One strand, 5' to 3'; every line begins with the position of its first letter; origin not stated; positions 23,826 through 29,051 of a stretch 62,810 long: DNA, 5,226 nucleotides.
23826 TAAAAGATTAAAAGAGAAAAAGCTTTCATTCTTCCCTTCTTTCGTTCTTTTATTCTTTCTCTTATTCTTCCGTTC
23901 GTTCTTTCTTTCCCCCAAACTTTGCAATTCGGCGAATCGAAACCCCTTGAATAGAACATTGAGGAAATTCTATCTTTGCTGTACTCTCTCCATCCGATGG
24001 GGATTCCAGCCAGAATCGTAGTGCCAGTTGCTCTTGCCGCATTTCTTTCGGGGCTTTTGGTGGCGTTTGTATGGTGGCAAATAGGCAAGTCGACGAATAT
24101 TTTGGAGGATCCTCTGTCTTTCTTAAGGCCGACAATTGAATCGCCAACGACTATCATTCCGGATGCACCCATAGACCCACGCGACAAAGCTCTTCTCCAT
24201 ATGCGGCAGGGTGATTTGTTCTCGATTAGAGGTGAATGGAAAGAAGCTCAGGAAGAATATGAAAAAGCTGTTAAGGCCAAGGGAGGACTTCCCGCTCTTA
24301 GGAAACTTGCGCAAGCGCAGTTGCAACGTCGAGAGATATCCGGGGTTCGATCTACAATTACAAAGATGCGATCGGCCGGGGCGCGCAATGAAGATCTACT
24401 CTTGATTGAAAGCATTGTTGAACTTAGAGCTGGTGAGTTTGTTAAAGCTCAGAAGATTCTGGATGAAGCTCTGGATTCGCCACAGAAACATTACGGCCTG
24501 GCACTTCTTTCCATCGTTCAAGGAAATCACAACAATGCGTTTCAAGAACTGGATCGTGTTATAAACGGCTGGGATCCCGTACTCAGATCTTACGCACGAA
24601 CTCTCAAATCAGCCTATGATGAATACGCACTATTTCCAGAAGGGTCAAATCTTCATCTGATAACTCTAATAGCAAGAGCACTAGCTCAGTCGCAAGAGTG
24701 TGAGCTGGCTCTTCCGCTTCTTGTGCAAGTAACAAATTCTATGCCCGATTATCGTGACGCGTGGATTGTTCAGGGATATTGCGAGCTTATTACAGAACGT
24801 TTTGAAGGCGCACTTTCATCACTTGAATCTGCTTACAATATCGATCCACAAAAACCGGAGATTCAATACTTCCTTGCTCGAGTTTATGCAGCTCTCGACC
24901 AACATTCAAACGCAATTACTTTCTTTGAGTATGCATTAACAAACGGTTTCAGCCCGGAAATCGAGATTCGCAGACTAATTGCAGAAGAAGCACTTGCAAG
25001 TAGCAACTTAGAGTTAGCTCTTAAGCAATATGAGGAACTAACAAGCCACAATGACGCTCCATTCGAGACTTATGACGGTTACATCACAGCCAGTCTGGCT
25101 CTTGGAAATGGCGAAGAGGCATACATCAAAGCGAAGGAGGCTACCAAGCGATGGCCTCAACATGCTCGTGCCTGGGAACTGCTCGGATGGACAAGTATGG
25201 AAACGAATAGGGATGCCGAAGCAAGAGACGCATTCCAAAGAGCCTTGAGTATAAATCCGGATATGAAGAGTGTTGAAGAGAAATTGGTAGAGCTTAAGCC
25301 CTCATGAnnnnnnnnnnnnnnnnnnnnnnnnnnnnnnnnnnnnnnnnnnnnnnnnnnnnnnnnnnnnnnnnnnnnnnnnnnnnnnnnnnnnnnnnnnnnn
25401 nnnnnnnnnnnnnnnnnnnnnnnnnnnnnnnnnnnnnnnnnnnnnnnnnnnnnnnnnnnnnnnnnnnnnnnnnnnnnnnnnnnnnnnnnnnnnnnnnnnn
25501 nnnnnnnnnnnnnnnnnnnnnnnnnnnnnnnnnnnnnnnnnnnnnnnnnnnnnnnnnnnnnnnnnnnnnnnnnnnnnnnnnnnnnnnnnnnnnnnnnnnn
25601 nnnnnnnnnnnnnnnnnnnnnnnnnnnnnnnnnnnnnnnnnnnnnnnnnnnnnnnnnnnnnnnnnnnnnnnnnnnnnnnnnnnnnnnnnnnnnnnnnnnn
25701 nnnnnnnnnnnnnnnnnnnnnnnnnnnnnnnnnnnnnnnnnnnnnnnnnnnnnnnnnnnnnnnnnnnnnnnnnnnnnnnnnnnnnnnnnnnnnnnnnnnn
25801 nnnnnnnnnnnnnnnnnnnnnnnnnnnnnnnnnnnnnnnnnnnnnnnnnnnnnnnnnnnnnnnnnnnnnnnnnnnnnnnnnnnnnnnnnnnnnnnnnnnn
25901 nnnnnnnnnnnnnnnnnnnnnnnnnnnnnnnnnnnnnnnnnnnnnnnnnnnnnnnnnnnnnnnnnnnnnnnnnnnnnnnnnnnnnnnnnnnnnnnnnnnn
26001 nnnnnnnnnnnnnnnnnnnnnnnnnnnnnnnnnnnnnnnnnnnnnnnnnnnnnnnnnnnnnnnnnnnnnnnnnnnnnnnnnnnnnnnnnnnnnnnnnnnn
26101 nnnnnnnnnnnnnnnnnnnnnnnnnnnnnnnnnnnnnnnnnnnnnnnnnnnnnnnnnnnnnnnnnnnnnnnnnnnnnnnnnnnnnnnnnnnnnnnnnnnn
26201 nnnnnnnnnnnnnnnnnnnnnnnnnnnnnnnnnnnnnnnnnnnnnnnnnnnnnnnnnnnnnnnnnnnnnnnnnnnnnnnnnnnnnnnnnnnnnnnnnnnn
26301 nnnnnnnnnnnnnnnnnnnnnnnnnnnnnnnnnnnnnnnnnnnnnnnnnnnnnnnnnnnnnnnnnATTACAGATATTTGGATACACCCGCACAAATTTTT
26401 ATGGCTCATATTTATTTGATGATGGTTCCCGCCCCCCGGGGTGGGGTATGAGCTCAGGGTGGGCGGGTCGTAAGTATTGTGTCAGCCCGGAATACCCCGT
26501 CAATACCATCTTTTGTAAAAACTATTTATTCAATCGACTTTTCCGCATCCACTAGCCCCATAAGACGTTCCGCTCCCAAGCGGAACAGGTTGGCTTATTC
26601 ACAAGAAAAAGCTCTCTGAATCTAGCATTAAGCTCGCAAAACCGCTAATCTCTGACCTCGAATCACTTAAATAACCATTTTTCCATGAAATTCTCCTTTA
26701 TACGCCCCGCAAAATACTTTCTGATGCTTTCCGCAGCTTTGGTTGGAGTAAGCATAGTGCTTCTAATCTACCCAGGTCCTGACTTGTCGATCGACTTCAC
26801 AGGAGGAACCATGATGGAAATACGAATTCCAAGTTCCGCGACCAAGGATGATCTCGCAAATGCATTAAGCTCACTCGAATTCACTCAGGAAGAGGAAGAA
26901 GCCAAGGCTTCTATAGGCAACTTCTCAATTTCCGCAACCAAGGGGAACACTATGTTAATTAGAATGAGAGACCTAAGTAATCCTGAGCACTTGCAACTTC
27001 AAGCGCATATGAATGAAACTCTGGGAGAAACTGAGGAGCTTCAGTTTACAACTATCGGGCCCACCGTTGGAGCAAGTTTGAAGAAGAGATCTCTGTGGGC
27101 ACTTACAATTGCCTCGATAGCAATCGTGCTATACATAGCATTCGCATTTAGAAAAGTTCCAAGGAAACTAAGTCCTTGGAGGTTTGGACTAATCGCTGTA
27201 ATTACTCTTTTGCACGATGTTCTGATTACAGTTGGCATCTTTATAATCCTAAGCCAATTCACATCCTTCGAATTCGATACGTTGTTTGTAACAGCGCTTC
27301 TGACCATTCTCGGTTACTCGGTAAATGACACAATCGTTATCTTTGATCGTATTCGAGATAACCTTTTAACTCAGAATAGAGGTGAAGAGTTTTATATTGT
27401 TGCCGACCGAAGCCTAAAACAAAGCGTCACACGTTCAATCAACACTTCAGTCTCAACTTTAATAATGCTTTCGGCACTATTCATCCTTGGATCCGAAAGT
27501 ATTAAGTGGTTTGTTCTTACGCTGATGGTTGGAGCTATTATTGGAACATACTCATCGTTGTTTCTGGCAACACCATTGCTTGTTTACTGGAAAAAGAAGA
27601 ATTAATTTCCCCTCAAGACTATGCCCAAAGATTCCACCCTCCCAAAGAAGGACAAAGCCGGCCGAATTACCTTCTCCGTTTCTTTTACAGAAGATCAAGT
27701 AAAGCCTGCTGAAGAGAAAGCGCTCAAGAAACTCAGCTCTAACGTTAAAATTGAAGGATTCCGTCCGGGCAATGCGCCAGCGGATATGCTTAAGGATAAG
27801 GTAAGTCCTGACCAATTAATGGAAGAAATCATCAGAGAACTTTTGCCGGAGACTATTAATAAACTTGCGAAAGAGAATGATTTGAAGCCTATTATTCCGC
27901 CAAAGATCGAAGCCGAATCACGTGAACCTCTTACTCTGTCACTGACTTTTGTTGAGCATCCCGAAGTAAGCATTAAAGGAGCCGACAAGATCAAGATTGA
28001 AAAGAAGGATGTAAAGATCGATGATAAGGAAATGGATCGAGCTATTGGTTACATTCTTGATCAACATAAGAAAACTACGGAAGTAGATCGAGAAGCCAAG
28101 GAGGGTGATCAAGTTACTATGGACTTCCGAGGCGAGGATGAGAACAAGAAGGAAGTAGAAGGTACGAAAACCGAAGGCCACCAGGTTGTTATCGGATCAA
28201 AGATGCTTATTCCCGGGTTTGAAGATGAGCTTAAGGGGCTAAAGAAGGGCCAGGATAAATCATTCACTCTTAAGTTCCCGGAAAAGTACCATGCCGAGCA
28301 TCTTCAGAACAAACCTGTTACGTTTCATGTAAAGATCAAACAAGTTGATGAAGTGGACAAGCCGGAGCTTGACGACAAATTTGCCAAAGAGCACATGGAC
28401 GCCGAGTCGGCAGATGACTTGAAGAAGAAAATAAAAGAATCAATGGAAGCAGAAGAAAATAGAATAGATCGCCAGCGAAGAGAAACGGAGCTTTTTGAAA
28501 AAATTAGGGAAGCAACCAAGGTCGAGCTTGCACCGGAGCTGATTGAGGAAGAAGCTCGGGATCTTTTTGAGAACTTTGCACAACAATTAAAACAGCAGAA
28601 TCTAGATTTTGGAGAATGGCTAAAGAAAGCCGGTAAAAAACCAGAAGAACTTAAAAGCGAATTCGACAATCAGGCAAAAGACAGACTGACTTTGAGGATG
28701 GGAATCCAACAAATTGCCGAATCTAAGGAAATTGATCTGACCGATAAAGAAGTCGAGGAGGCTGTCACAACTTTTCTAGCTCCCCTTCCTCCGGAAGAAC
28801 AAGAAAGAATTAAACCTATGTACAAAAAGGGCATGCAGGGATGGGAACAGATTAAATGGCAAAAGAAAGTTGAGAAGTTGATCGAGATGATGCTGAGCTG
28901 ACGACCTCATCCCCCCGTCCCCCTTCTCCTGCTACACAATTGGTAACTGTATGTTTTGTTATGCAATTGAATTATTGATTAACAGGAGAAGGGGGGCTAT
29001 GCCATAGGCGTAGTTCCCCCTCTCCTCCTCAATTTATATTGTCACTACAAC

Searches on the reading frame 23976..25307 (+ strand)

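Call 32: search_protein_families(library=pfam, proteins=[window:23976-25307:+], max_evalue=0.00001)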
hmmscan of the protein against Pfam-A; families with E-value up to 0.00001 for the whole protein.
window:23976-25307:+ (443 aa): 12 families
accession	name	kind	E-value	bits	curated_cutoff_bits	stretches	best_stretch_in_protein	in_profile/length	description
PF13432.12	TPR_16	-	1.5e-21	76.9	32.7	1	375-429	9-63/65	Tetratricopeptide repeat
PF07719.23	TPR_2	-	1.9e-19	68.5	27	1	397-429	1-33/34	Tetratricopeptide repeat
PF14559.12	TPR_19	-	4.2e-17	62.7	25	1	274-317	5-48/68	Tetratricopeptide repeat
PF13428.12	TPR_14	-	1.8e-13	50.1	23.5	0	398-439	2-43/44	Tetratricopeptide repeat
PF13181.12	TPR_8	-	5.3e-13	48.5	25.7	0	397-429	1-33/34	Tetratricopeptide repeat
PF23914.1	TPR_CcmH_CycH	-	2.3e-11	44.2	42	0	394-436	47-89/158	Cytochrome c-type biogenesis protein H TPR domain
PF00515.34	TPR_1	-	6.2e-11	42.1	27.8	0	397-429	1-33/34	Tetratricopeptide repeat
PF13414.12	TPR_11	-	3.7e-10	39.8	26.8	0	275-307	9-41/42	TPR repeat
PF13424.12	TPR_12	-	9e-10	39.1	30.1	0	379-426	22-74/77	Tetratricopeptide repeat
PF12895.13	ANAPC3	-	3e-07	31.1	27.2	0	262-318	25-80/82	Anaphase-promoting complex, cyclosome, subunit 3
PF13176.12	TPR_7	-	1.9e-06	28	27.9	0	399-432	1-34/36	Tetratricopeptide repeat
PF13371.12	TPR_9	-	7.3e-06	26.3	35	0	274-335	9-68/73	Tetratricopeptide repeat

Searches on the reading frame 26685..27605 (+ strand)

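Call 33: search_protein_families(library=pfam, proteins=[window:26685-27605:+], max_evalue=0.00001)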
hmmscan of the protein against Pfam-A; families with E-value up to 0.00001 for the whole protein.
window:26685-27605:+ (306 aa): 1 family
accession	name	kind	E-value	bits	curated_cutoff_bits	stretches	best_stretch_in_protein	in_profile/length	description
PF02355.23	SecD_SecF_C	-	6.1e-57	192.5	20.5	1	108-305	5-189/189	Protein export membrane protein SecD/SecF, C-terminal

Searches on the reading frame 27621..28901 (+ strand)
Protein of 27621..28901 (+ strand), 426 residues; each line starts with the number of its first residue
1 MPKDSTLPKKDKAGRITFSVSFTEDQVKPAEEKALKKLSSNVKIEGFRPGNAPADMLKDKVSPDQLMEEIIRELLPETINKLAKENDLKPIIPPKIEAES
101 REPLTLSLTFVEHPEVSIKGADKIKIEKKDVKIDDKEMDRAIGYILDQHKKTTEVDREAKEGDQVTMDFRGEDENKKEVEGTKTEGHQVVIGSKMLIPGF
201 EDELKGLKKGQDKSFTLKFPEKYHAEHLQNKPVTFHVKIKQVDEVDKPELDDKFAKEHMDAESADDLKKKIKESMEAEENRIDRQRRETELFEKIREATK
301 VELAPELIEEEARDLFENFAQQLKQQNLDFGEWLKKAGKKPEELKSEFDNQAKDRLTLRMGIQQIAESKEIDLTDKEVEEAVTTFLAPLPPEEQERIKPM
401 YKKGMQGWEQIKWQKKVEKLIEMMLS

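Call 33: search_protein_families(library=pfam, proteins=[window:27621-28901:+], max_evalue=0.00001)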
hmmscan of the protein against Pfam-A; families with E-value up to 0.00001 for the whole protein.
window:27621-28901:+ (426 aa): 3 families
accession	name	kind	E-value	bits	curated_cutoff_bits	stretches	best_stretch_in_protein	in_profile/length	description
PF05697.18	Trigger_N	-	8.9e-29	101.1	22.2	1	12-142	9-141/144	Bacterial trigger factor protein (TF)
PF05698.19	Trigger_C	-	2.5e-23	83.3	22.7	1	264-425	2-161/162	Bacterial trigger factor protein (TF) C-terminus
PF00254.34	FKBP_C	-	4.8e-15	56.1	21.1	1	157-239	3-93/94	FKBP-type peptidyl-prolyl cis-trans isomerase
